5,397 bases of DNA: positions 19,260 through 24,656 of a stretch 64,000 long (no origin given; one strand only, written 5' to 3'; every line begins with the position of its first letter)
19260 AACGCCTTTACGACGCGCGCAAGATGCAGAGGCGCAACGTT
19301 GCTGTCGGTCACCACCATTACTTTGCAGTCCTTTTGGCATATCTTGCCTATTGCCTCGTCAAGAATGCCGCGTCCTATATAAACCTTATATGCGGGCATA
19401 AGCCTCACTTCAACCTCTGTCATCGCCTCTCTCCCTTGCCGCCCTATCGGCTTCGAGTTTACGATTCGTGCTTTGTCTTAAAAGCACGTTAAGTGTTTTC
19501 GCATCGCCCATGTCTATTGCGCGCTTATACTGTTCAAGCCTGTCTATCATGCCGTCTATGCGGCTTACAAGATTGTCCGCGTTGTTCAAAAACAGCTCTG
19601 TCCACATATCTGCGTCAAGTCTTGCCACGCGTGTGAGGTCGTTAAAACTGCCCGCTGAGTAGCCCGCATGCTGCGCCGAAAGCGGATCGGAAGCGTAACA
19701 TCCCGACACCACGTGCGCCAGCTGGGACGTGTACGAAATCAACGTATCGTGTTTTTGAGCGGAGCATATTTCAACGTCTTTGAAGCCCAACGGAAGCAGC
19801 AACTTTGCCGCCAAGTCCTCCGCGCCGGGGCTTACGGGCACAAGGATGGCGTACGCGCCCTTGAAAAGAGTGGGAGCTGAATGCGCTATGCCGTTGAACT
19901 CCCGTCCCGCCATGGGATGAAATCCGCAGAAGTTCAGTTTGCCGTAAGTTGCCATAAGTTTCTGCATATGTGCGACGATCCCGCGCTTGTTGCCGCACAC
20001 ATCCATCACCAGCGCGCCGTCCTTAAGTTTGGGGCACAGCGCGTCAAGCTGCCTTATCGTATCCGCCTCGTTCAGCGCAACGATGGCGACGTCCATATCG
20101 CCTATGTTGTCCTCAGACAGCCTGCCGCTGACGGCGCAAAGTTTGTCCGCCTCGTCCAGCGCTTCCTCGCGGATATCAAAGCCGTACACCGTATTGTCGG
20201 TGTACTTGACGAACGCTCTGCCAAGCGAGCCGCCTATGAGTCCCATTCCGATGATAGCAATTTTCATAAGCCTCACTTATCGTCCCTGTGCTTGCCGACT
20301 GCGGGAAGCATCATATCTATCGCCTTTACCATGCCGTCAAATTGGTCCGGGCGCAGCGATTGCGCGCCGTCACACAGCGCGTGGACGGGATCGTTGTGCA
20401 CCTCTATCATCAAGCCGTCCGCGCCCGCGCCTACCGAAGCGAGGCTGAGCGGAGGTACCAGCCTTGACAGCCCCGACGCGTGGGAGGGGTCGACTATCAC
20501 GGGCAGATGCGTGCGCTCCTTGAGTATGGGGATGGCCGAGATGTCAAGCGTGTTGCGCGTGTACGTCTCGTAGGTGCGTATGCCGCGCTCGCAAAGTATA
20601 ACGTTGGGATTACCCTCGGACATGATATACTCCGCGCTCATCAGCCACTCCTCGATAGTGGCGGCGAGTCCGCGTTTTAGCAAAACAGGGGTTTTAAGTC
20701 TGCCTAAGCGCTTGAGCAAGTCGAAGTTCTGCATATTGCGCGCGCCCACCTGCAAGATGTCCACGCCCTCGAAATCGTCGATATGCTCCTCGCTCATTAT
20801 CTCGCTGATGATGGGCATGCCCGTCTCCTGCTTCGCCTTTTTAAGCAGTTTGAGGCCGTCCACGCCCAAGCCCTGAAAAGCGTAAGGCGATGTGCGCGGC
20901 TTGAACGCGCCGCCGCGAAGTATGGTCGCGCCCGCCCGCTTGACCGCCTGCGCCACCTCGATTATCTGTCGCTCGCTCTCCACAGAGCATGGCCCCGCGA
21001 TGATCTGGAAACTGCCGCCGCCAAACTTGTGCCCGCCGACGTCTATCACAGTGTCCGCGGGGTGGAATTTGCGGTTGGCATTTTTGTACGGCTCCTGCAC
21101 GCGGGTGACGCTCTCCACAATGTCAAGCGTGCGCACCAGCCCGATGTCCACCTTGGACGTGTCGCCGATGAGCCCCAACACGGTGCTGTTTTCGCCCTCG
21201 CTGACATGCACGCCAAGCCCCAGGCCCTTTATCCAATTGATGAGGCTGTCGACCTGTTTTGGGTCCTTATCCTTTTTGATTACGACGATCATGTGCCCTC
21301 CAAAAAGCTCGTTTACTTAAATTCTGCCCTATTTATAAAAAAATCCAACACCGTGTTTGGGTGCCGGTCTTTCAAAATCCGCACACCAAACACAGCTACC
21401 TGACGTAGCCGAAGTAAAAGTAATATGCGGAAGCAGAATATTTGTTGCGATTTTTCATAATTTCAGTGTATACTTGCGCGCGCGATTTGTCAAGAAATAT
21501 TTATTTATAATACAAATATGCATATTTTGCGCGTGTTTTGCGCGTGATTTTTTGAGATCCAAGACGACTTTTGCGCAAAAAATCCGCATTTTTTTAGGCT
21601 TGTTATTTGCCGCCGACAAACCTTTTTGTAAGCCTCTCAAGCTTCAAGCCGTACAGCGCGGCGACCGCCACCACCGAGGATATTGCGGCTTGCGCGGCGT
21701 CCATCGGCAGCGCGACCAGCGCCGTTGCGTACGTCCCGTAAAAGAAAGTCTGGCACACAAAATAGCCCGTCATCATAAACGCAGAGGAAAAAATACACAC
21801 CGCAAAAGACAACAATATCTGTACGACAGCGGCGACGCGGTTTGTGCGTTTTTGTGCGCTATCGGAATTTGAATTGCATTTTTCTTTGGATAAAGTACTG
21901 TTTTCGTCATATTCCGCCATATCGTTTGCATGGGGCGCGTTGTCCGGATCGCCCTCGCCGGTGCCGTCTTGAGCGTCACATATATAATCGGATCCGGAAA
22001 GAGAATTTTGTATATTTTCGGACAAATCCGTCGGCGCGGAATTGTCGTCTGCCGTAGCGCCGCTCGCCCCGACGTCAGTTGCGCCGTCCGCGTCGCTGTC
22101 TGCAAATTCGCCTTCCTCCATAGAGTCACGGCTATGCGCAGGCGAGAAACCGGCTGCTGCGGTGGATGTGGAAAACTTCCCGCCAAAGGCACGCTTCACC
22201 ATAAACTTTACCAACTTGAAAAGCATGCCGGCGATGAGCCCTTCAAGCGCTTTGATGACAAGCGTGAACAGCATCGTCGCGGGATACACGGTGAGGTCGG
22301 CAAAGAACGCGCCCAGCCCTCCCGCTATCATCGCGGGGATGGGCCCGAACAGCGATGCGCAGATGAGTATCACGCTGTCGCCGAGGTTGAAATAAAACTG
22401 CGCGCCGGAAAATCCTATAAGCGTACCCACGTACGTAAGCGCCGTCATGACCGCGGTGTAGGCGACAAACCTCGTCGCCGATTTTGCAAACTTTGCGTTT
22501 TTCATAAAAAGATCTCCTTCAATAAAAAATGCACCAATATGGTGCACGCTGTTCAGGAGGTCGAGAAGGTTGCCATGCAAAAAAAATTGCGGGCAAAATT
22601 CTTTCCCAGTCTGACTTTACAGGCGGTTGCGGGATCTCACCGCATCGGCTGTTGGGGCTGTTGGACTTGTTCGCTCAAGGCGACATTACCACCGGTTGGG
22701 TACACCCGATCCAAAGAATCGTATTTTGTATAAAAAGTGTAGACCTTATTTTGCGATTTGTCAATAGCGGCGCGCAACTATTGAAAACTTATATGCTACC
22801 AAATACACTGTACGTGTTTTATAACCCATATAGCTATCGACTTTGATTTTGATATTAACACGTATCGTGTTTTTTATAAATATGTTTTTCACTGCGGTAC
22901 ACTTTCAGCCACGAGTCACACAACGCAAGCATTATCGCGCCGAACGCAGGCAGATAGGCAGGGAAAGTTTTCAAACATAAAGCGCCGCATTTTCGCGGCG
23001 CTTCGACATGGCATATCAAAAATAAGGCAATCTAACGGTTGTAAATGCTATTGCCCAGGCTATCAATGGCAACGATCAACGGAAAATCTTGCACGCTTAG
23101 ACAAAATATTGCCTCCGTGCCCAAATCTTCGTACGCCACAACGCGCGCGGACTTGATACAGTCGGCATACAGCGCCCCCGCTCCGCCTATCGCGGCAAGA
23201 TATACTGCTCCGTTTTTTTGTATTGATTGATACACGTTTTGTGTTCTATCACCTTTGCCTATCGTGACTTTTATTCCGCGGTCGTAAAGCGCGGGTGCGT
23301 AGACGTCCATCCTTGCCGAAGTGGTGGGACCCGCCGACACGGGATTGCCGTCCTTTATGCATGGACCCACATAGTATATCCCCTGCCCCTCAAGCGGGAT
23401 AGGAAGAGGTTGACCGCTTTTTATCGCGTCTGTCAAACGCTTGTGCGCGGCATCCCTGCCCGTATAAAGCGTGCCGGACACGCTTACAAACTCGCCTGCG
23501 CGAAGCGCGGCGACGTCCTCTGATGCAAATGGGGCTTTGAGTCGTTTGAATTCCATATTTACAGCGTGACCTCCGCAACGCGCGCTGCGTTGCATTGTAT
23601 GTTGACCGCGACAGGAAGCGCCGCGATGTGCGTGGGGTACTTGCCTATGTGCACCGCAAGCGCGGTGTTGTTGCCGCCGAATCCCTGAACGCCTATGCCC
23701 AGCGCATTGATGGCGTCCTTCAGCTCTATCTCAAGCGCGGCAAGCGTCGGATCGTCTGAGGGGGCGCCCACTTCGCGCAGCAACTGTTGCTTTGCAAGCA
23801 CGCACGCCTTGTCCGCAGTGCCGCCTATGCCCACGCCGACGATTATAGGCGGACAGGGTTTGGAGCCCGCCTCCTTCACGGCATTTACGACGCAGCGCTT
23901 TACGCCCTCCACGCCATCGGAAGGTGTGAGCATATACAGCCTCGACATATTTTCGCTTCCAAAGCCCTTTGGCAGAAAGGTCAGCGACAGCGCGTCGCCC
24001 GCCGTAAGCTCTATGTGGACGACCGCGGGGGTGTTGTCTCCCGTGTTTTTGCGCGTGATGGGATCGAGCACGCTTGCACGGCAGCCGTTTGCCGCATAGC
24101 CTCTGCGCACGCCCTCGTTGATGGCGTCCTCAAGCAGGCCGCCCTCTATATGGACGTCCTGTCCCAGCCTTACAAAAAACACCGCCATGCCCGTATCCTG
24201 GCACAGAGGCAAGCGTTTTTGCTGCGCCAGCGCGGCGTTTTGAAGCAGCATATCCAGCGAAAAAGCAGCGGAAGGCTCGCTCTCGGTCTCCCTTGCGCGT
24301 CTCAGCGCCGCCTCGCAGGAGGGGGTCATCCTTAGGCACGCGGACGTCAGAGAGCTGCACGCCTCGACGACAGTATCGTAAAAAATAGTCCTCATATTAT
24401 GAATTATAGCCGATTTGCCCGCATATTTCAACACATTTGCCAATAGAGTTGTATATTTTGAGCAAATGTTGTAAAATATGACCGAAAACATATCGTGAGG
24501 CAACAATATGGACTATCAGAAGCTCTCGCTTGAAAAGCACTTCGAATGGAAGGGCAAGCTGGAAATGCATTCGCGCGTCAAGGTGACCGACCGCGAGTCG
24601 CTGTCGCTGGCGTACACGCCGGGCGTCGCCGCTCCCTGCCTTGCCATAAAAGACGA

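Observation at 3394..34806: Highly over-represented ~30-nt interspersed motif (core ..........) with an uptake-sequence-like architecture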

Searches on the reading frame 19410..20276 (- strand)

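Call 14: search_protein_families(library=pfam, proteins=[window:19410-20276:-])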
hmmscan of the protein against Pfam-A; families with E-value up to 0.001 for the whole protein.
window:19410-20276:- (288 aa): 4 families
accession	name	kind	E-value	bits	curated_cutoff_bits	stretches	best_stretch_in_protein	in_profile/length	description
PF02153.23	PDH_N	-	1.4e-17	64.1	26.5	1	24-149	7-131/154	Prephenate dehydrogenase, nucleotide-binding domain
PF20463.3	PDH_C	-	2.8e-13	50.5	22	1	173-267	2-101/102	Prephenate dehydrogenase, dimerization domain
PF03446.21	NAD_binding_2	-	1.7e-05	25.4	21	1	5-94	1-93/161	NAD binding domain of 6-phosphogluconate dehydrogenase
PF03807.23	F420_oxidored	-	0.00034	21.6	21.6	1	5-93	1-91/94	NADP oxidoreductase coenzyme F420-dependent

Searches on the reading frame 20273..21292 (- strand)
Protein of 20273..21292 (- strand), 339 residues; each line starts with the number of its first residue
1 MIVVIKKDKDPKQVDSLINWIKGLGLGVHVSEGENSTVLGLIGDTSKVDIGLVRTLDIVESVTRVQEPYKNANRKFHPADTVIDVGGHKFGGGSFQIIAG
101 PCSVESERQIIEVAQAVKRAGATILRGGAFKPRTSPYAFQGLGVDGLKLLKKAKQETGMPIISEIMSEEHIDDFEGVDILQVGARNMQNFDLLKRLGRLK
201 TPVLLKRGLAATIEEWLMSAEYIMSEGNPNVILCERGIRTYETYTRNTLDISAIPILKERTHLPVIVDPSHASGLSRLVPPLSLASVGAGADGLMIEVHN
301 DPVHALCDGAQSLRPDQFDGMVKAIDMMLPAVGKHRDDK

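Call 14: search_protein_families(library=pfam, proteins=[window:20273-21292:-])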
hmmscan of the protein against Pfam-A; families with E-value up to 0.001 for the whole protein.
window:20273-21292:- (339 aa): 3 families
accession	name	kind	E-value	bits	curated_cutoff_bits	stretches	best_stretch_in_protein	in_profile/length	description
PF00793.26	DAHP_synth_1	-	1.6e-79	267.1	25.5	1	90-320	12-256/270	DAHP synthetase I family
PF18152.6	DAHP_snth_FXD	-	1.7e-21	76.3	27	1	1-67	1-67/67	DAHP synthase ferredoxin-like domain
PF03102.20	NeuB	-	7.9e-09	35.8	22.1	1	142-335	53-239/241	NeuB family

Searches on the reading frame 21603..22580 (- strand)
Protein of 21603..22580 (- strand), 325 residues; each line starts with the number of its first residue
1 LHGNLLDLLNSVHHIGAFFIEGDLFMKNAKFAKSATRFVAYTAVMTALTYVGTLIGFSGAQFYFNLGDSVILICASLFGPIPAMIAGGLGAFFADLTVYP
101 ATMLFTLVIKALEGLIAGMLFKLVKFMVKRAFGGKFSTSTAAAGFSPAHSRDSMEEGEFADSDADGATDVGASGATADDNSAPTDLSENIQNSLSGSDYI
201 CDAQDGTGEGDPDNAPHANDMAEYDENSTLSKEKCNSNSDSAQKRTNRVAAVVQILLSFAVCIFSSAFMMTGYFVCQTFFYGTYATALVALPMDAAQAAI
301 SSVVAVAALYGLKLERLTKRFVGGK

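Call 14: search_protein_families(library=pfam, proteins=[window:21603-22580:-])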
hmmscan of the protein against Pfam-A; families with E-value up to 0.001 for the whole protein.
window:21603-22580:- (325 aa): 1 family
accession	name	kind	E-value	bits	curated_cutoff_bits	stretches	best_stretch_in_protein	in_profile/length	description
PF07155.17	ECF-ribofla_trS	-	6.2e-17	62.5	26.7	1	35-129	3-102/172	ECF-type riboflavin transporter, S component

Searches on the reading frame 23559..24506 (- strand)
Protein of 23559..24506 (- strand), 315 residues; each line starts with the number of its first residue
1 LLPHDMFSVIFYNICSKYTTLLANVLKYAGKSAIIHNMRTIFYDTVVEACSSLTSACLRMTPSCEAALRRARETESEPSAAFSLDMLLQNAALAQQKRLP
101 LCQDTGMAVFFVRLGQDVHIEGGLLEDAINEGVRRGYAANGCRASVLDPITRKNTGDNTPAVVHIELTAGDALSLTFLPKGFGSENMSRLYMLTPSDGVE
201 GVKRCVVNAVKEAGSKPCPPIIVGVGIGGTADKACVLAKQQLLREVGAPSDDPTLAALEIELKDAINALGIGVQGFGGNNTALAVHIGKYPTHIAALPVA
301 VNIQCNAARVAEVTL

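Call 14: search_protein_families(library=pfam, proteins=[window:23559-24506:-])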
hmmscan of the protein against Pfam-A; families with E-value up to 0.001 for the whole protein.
window:23559-24506:- (315 aa): 1 family
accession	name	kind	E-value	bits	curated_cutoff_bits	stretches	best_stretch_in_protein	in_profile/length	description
PF05681.19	Fumerase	-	1.8e-105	352.6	25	1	53-313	8-269/270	Fumarate hydratase (Fumerase)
